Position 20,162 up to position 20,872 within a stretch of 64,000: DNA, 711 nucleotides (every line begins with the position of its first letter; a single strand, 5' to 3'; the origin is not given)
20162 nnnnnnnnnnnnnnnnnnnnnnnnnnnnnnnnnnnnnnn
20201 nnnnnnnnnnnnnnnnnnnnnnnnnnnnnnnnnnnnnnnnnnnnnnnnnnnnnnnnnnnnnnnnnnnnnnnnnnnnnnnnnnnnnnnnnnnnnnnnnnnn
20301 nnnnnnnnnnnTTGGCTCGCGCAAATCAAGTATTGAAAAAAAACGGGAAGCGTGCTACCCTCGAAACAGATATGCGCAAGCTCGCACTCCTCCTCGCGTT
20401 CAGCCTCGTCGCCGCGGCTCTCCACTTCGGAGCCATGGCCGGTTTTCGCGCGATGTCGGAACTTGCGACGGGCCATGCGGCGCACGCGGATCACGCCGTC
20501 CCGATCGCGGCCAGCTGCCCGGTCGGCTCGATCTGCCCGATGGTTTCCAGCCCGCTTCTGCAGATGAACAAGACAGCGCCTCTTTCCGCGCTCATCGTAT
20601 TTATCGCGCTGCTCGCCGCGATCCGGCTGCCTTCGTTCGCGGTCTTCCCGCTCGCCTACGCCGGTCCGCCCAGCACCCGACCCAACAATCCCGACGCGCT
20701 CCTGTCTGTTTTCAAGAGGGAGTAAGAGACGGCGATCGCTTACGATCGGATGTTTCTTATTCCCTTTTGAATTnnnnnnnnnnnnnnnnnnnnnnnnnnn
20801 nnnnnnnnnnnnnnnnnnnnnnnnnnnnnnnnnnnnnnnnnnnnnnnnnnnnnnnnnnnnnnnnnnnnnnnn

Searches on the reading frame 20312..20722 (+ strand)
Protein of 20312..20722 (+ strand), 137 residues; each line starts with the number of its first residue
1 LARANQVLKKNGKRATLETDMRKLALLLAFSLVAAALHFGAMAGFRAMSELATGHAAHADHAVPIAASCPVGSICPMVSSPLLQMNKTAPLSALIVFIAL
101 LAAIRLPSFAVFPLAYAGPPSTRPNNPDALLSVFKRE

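Call 3: search_protein_families(library=pfam, proteins=[window:20312-20722:+], max_evalue=0.01)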
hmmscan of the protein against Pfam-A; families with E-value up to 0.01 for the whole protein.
window:20312-20722:+ (137 aa): 0 families

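Call 32: search_protein_families(library=pfam, proteins=[window:20372-20722:+], max_evalue=0.01)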
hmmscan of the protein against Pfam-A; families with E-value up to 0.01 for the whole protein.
window:20372-20722:+ (117 aa): 0 families
